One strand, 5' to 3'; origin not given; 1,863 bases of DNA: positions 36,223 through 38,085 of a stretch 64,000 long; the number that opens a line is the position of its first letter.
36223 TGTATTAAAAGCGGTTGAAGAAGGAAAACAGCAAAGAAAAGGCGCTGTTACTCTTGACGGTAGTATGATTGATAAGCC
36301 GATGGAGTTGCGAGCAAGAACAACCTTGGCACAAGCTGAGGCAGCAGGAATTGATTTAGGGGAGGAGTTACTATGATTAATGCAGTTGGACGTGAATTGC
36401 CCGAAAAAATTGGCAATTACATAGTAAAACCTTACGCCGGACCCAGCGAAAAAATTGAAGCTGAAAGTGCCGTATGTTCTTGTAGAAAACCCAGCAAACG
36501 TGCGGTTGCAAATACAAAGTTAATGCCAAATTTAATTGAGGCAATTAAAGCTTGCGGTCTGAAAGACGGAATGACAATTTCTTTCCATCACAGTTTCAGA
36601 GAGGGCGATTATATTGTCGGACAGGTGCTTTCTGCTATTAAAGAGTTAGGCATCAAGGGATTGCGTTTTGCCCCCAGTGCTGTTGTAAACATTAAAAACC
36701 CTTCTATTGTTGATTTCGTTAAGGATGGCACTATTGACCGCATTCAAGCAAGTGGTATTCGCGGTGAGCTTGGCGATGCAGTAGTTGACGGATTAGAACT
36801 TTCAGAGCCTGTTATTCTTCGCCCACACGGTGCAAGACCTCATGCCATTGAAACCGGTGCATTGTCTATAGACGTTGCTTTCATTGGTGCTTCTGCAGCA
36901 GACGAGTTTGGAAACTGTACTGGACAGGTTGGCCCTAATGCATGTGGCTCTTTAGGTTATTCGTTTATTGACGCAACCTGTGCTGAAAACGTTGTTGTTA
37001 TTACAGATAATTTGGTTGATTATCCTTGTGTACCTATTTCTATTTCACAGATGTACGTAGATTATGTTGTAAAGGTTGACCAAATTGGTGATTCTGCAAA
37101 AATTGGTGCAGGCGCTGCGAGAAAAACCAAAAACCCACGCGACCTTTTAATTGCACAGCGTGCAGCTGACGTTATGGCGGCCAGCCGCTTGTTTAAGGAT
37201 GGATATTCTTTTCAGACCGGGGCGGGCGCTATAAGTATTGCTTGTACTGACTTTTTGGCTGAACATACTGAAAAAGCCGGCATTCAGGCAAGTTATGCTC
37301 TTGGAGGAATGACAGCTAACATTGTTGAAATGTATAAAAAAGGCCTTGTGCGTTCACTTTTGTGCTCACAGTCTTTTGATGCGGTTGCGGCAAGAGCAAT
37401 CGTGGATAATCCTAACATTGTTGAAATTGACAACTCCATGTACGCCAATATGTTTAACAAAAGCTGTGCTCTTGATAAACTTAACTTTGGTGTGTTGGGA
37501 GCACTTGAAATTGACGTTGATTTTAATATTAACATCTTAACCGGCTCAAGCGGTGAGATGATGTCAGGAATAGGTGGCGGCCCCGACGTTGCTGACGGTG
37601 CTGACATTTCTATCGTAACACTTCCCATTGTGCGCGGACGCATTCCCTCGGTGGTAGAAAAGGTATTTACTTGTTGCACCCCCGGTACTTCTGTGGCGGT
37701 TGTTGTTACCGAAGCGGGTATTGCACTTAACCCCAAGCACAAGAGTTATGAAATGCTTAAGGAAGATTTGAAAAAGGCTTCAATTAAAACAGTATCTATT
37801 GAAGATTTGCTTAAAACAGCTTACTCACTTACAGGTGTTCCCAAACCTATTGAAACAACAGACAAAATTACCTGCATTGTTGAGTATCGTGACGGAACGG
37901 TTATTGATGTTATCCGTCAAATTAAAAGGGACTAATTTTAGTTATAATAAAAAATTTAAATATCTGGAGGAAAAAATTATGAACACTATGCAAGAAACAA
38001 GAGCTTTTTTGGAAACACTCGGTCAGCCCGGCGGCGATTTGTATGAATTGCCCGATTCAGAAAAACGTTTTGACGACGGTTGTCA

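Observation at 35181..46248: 11-gene operon joining a CitDEF-type lyase to an Fe-S hydro-lyase, PrpD/MmgE, GldA-like dehydrogenase, an orphan protein and an FAD-oxidase/EtfBA module: candidate undescribed organic-acid fermentation pathway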

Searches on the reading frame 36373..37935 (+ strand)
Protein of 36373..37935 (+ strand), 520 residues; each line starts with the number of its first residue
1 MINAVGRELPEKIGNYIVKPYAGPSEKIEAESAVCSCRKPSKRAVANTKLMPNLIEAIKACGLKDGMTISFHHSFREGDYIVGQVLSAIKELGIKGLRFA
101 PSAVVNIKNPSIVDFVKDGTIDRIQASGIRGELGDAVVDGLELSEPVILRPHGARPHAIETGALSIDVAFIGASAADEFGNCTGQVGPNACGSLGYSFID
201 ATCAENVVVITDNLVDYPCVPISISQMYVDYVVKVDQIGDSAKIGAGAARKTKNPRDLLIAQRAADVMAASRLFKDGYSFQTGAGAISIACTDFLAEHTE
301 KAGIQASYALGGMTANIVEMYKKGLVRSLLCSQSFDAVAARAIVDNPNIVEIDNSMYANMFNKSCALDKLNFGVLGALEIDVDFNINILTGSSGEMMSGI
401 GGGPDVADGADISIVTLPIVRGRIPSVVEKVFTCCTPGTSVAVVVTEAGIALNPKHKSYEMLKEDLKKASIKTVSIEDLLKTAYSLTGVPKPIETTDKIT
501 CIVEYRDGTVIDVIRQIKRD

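Call 4: search_protein_families(library=pfam, proteins=[window:36373-37935:+])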
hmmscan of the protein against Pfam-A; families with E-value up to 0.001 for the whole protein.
window:36373-37935:+ (520 aa): 2 families
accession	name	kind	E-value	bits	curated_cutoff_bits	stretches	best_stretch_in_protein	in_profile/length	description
PF04223.18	CitF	-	3.4e-170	567.5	27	1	48-517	2-466/466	Citrate lyase, alpha subunit (CitF)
PF13336.12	AcetylCoA_hyd_C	-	5.4e-05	23.6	23.7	1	345-451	10-124/154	Acetyl-CoA hydrolase/transferase C-terminal domain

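Call 5: search_protein_families(library=ncbifam, proteins=[window:36373-37935:+])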
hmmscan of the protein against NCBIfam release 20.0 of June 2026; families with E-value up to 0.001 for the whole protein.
window:36373-37935:+ (520 aa): 5 families
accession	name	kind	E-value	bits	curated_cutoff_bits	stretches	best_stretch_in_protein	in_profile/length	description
TIGR01584.1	citF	equivalog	6e-178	592.5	501.45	1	37-518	14-491/492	citrate lyase subunit alpha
NF053666.1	BtrAceCoATfers1341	equivalog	2.3e-07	30.1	740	1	271-451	245-428/492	butyryl-CoA:acetate CoA transferase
NF053853.1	ScActCoATferScpC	equivalog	2.8e-07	29.6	500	1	225-452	206-437/493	succinyl-CoA:acetate CoA-transferase ScpC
TIGR03458.1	YgfH_subfam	subfamily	1.6e-05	23.7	658.7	1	373-456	348-437/489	succinate CoA transferase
TIGR02428.1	pcaJ_scoB_fam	subfamily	0.00063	19.2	243.55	0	368-471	93-194/207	3-oxoacid CoA-transferase subunit B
